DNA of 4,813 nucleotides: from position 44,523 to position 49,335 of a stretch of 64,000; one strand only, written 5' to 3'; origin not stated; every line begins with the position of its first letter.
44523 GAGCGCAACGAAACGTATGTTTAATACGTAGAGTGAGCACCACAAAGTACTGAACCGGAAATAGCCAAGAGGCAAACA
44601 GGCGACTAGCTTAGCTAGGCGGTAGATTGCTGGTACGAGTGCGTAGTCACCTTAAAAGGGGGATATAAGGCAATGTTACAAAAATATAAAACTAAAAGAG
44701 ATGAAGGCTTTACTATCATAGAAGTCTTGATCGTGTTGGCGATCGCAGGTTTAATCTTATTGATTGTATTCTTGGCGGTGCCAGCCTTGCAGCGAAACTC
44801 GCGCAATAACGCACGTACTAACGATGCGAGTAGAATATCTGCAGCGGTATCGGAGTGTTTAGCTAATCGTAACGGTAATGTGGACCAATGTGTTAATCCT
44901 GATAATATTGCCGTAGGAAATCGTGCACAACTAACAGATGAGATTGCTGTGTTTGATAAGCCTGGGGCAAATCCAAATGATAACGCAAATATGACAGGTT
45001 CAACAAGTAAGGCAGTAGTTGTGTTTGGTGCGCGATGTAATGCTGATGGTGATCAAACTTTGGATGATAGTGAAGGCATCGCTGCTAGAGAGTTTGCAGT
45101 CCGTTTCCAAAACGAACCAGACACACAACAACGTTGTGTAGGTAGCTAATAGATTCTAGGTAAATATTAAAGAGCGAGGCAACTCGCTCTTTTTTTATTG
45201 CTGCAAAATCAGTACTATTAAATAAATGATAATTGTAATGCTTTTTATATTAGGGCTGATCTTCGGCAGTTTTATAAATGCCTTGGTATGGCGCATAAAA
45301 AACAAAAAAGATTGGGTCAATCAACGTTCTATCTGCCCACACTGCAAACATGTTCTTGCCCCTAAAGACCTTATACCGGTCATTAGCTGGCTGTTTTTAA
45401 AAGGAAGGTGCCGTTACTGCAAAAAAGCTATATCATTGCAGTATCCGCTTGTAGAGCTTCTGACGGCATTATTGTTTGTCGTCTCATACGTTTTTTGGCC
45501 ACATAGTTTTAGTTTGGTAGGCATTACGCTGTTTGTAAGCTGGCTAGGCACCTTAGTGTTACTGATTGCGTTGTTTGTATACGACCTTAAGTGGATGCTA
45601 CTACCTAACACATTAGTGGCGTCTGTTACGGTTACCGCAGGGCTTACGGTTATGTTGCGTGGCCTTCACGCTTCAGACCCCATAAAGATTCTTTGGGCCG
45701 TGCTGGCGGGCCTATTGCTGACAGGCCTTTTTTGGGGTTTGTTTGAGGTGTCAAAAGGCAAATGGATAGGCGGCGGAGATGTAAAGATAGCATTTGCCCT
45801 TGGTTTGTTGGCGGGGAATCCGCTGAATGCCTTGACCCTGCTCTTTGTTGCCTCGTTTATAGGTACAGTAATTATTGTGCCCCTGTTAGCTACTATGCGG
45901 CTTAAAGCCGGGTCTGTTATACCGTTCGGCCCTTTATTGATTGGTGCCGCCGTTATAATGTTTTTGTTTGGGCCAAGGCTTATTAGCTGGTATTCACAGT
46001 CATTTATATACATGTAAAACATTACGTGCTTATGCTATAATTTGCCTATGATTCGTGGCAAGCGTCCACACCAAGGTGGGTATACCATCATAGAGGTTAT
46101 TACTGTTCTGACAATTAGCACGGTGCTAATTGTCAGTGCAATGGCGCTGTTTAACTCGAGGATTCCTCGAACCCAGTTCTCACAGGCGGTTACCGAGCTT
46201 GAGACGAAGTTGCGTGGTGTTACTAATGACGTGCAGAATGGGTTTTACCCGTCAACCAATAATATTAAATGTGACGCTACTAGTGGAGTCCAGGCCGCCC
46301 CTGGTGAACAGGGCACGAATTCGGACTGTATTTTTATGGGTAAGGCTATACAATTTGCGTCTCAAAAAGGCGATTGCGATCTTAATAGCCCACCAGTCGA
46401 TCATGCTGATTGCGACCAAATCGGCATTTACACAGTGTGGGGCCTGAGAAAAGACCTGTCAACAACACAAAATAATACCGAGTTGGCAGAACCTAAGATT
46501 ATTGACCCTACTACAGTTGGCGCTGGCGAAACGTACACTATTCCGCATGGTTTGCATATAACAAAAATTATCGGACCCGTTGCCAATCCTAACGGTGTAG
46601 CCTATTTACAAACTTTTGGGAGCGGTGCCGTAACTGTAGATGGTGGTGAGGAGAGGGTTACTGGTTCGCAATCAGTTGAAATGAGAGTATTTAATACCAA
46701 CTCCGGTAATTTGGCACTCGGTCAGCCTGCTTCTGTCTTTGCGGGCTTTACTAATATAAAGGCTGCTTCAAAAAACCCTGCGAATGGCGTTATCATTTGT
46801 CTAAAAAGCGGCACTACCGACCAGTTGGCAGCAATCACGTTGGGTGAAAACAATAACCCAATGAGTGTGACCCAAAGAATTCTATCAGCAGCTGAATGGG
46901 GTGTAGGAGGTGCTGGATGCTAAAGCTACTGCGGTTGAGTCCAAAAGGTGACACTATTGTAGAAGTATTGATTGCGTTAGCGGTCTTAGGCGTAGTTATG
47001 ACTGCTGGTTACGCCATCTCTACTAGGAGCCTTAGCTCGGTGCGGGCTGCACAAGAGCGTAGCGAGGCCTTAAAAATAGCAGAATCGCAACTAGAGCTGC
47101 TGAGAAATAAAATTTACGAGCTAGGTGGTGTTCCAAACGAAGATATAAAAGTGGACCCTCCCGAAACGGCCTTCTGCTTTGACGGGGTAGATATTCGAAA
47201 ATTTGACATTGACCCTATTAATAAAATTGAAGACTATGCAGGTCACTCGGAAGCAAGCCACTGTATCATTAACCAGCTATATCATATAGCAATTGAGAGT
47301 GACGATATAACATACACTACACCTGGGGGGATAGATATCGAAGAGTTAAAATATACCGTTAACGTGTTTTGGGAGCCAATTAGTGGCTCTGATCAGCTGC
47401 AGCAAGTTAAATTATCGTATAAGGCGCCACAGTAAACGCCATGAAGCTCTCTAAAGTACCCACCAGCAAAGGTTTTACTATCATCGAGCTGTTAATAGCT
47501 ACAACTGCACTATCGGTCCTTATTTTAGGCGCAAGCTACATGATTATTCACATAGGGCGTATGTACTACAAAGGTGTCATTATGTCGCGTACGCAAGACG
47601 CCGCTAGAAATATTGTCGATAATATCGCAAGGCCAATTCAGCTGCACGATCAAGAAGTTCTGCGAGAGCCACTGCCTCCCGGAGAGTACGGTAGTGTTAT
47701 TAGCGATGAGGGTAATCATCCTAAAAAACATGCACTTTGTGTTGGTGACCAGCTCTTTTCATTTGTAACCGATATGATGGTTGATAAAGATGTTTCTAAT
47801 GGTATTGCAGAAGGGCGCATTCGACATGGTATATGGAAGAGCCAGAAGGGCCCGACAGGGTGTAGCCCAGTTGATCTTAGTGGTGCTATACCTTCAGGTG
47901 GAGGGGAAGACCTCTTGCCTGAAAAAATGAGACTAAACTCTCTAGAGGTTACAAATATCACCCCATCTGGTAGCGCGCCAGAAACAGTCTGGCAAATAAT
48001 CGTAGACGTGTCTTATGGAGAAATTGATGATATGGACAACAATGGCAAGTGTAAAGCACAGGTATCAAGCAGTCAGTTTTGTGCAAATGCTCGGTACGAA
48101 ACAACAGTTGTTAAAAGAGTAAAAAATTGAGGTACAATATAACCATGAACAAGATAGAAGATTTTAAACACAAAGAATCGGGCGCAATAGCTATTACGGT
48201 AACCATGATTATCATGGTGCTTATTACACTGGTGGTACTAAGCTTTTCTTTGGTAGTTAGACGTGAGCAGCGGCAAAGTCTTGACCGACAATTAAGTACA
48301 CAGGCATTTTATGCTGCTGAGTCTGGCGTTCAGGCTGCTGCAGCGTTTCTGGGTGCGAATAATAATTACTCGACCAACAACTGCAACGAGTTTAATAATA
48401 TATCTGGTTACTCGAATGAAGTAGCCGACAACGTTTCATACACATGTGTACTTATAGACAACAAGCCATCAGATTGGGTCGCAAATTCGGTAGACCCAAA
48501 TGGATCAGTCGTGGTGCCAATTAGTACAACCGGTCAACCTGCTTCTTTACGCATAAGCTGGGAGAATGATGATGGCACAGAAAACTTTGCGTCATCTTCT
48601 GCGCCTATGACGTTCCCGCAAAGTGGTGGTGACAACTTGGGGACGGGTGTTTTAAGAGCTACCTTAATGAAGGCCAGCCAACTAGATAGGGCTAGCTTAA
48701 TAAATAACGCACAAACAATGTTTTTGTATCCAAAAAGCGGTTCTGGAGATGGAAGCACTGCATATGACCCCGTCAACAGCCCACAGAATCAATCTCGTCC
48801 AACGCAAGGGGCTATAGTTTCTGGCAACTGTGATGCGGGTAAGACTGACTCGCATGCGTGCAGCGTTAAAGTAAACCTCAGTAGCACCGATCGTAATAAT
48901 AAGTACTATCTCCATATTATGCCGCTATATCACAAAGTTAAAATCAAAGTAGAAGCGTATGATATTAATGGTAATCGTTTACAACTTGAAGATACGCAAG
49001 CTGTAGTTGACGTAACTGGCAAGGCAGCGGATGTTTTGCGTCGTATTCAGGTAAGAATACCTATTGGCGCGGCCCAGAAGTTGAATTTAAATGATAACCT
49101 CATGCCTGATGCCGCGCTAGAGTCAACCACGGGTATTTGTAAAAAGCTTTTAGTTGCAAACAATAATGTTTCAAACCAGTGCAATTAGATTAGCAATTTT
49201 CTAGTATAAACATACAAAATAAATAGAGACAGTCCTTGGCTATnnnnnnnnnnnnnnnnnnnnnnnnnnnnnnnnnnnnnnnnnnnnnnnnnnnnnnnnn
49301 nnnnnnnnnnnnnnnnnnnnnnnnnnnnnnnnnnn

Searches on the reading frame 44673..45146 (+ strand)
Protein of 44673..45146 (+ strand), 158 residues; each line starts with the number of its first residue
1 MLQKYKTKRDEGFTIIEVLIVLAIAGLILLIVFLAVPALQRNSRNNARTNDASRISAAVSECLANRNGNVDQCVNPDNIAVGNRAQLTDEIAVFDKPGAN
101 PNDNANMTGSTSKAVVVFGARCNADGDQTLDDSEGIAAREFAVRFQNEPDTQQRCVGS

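Call 37: search_protein_families(library=pfam, proteins=[window:44673-45146:+], max_evalue=0.01)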
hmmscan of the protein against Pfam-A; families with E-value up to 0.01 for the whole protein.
window:44673-45146:+ (158 aa): 1 family
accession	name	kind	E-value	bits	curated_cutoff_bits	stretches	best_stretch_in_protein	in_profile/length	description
PF07963.17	N_methyl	-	6e-07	29.2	21.2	1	8-33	2-27/27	Prokaryotic N-terminal methylation motif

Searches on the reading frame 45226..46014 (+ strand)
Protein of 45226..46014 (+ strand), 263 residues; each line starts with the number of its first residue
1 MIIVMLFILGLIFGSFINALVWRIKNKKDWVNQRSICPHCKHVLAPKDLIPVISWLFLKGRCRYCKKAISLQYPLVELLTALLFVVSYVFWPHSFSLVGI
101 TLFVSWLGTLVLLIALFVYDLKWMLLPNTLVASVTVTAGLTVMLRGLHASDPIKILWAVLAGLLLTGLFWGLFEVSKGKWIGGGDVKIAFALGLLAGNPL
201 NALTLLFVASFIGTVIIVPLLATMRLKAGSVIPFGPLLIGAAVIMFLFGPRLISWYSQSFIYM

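Call 37: search_protein_families(library=pfam, proteins=[window:45226-46014:+], max_evalue=0.01)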
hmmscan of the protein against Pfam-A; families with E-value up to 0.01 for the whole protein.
window:45226-46014:+ (263 aa): 3 families
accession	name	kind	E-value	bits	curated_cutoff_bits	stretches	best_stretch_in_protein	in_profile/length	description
PF06750.18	A24_N_bact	-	4.9e-32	110.3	23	1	8-89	1-82/84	Bacterial Peptidase A24 N-terminal domain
PF01478.23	Peptidase_A24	-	3.7e-11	43.8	26.5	1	110-217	4-103/104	Type IV leader peptidase family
PF23208.1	zf_C2H2_ZNF598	-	0.0054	17.2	27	1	35-49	6-20/34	ZNF598 C2H2 zinc finger domain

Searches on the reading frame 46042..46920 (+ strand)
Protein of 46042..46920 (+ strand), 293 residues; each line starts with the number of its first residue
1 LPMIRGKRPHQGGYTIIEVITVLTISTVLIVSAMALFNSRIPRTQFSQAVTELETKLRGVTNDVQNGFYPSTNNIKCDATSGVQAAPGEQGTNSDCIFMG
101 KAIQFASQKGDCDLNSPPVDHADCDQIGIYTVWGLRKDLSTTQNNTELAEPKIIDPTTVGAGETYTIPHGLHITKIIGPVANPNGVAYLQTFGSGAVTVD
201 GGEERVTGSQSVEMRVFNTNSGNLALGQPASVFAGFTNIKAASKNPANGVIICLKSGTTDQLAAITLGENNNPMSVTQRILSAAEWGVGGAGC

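Call 37: search_protein_families(library=pfam, proteins=[window:46042-46920:+], max_evalue=0.01)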
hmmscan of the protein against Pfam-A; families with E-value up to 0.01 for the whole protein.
window:46042-46920:+ (293 aa): 1 family
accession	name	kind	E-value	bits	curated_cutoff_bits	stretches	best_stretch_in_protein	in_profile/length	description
PF07963.17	N_methyl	-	0.00046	20.1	21.2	1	9-33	2-26/27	Prokaryotic N-terminal methylation motif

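Call 58: search_protein_families(library=pfam, proteins=[window:46042-46920:+], max_evalue=5)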
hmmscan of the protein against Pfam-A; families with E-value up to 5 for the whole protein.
window:46042-46920:+ (293 aa): 1 family
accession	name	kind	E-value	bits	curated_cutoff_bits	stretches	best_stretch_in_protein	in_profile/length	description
PF07963.17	N_methyl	-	0.00046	20.1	21.2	1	9-33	2-26/27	Prokaryotic N-terminal methylation motif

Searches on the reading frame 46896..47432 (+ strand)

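Call 37: search_protein_families(library=pfam, proteins=[window:46896-47432:+], max_evalue=0.01)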
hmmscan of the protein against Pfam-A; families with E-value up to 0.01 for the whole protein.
window:46896-47432:+ (179 aa): 1 family
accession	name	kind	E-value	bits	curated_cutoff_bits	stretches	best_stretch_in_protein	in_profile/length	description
PF07963.17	N_methyl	-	0.0002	21.2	21.2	1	20-39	8-27/27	Prokaryotic N-terminal methylation motif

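Call 58: search_protein_families(library=pfam, proteins=[window:46896-47432:+], max_evalue=5)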
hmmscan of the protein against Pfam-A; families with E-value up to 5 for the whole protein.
window:46896-47432:+ (179 aa): 2 families
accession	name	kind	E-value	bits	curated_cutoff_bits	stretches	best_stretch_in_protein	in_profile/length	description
PF07963.17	N_methyl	-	0.0002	21.2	21.2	1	20-39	8-27/27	Prokaryotic N-terminal methylation motif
PF14341.11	PilX_N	-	0.015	15.7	25.5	1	22-67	6-51/51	PilX N-terminal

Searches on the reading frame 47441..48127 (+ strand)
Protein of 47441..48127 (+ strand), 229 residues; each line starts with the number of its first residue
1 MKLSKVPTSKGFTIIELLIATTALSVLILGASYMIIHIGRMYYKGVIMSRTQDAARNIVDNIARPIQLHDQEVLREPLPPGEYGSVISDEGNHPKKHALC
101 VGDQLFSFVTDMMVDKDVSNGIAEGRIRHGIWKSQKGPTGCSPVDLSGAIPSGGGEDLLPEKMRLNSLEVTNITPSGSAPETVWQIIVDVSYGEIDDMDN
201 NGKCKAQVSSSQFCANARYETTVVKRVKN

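Call 37: search_protein_families(library=pfam, proteins=[window:47441-48127:+], max_evalue=0.01)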
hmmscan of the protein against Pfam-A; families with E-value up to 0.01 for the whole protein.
window:47441-48127:+ (229 aa): 1 family
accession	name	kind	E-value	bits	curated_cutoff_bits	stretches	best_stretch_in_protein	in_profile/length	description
PF07963.17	N_methyl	-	2e-05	24.4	21.2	1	9-31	4-26/27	Prokaryotic N-terminal methylation motif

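Call 58: search_protein_families(library=pfam, proteins=[window:47441-48127:+], max_evalue=5)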
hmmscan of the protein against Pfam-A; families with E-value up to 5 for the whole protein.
window:47441-48127:+ (229 aa): 2 families
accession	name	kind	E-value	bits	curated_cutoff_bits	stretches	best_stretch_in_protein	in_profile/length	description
PF07963.17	N_methyl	-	2e-05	24.4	21.2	1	9-31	4-26/27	Prokaryotic N-terminal methylation motif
PF09049.15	SNN_transmemb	-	0.041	14.4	25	1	7-30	7-30/32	Stannin transmembrane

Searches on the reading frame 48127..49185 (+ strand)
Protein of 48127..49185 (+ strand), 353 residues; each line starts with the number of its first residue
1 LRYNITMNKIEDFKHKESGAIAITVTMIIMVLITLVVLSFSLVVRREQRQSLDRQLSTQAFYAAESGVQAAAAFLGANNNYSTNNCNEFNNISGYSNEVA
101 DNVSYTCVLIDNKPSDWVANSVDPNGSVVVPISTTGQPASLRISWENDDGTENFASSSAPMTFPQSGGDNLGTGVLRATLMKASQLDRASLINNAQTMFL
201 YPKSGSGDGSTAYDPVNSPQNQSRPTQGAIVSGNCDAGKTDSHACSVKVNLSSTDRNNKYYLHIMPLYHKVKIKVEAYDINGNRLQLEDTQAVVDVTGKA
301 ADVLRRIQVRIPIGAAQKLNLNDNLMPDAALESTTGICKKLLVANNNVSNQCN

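Call 37: search_protein_families(library=pfam, proteins=[window:48127-49185:+], max_evalue=0.01)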
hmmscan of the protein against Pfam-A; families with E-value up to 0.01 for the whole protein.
window:48127-49185:+ (353 aa): 2 families
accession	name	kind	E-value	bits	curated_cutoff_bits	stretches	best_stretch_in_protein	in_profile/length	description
PF14341.11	PilX_N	-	4.3e-07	30.3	25.5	1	19-68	2-50/51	PilX N-terminal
PF16964.10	TadF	-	0.00063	20.1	27.3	1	13-54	2-43/178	Putative tight adherence pilin protein F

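Call 58: search_protein_families(library=pfam, proteins=[window:48127-49185:+], max_evalue=5)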
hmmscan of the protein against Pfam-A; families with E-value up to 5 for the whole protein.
window:48127-49185:+ (353 aa): 5 families
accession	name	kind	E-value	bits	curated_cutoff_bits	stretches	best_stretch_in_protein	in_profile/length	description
PF14341.11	PilX_N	-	4.3e-07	30.3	25.5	1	19-68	2-50/51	PilX N-terminal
PF16964.10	TadF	-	0.00063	20.1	27.3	1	13-54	2-43/178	Putative tight adherence pilin protein F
PF13314.11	DUF4083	-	0.038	14.4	25.4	1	26-50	8-32/57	Domain of unknown function (DUF4083)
PF16982.10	Flp1_like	-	0.094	12.6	33.5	1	13-38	2-27/49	Putative Flagellin, Flp1-like, domain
PF06024.17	Orf78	-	0.14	12.9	29.4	1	14-52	57-95/101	Orf78 (ac78)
